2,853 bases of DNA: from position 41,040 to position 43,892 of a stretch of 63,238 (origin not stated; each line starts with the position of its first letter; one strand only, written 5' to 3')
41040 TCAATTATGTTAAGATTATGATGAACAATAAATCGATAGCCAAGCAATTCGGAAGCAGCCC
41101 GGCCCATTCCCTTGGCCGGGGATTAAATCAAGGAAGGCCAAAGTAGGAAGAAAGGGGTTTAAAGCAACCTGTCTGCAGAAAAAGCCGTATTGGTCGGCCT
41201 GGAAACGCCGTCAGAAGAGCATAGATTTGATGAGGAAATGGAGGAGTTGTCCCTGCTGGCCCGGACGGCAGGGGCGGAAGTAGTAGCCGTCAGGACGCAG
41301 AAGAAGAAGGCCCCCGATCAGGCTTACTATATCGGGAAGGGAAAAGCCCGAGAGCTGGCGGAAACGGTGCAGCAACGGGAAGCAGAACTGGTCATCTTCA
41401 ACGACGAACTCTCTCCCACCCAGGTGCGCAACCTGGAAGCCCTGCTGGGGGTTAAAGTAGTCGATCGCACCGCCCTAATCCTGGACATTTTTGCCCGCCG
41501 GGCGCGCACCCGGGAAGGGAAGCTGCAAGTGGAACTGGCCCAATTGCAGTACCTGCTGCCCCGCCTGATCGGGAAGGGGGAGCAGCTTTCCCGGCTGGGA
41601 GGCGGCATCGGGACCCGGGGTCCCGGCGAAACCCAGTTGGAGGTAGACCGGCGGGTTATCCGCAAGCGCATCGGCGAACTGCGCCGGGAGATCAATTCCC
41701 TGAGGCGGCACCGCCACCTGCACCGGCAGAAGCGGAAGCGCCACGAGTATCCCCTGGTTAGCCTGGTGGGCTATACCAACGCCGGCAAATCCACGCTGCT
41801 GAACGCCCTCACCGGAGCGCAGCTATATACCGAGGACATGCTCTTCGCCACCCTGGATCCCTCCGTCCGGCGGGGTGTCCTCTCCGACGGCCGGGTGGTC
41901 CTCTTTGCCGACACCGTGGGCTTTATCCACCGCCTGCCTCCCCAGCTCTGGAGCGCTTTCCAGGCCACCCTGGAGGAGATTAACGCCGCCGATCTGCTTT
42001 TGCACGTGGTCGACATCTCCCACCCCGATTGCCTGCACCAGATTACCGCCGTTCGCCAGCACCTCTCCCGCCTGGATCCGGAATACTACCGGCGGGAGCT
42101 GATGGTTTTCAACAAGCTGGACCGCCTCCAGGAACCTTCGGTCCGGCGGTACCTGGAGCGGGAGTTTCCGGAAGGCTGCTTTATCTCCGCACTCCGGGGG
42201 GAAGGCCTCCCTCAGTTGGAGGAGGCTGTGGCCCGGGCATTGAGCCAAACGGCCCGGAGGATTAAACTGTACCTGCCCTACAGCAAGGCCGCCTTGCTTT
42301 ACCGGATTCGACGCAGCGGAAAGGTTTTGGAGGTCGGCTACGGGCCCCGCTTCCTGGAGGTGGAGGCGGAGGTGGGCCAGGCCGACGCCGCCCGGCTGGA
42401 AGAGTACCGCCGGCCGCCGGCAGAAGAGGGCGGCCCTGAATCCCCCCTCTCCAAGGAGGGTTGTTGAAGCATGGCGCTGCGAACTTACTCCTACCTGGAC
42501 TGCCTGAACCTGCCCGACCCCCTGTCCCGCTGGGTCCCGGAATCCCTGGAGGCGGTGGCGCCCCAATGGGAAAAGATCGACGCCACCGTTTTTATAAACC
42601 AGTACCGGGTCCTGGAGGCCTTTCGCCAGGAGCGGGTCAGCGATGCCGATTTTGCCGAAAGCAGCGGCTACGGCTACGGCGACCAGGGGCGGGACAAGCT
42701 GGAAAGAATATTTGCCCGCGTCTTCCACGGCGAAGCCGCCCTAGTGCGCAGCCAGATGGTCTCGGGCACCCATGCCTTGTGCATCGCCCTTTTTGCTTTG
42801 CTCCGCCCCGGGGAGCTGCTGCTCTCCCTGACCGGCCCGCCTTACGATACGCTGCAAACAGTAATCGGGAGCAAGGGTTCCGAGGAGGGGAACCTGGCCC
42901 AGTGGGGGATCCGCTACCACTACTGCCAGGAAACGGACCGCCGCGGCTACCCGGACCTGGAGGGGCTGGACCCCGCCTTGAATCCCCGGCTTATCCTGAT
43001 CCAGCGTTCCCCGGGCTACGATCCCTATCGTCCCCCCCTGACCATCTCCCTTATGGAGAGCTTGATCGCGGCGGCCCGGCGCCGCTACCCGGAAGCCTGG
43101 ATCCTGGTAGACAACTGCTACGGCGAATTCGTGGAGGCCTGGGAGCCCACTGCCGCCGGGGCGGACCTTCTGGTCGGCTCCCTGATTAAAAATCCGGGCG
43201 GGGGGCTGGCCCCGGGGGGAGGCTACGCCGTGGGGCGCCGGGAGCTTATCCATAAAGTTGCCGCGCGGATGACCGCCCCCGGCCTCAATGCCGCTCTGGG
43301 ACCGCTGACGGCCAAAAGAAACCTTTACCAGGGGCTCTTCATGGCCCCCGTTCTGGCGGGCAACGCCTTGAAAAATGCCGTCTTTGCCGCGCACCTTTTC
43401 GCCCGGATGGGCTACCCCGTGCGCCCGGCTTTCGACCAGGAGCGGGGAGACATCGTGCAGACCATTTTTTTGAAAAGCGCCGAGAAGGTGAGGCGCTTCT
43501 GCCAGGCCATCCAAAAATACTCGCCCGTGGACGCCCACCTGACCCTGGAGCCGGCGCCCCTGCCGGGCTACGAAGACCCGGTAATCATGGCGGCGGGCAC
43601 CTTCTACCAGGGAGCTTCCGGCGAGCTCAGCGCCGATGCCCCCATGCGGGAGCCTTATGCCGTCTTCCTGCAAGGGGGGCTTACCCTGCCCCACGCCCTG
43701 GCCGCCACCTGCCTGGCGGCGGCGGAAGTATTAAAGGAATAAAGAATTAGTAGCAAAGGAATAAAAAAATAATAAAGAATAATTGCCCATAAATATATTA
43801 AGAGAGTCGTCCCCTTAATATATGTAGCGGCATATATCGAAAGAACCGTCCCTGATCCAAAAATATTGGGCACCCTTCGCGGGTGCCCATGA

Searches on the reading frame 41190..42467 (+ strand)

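Call 65: search_protein_families(library=pfam, proteins=[window:41190-42467:+], max_evalue=0.00001)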
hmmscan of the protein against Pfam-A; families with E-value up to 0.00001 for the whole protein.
window:41190-42467:+ (425 aa): 3 families
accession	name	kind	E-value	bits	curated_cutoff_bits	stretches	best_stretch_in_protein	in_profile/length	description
PF13167.11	GTP-bdg_N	-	4.4e-35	120.6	25.4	1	15-102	2-89/89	GTP-binding GTPase N-terminal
PF16360.10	GTP-bdg_M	-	3.7e-32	111.1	29.5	1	104-182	1-79/79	GTP-binding GTPase Middle Region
PF01926.29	MMR_HSR1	-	6.7e-20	71.7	21.9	1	190-309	2-113/113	50S ribosome-binding GTPase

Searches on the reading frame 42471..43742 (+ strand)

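Call 65: search_protein_families(library=pfam, proteins=[window:42471-43742:+], max_evalue=0.00001)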
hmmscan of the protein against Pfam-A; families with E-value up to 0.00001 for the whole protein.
window:42471-43742:+ (423 aa): 1 family
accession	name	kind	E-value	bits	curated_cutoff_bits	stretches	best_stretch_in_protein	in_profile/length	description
PF06838.17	Met_gamma_lyase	-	5.8e-146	486.6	24.2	1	25-417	8-401/405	Methionine gamma-lyase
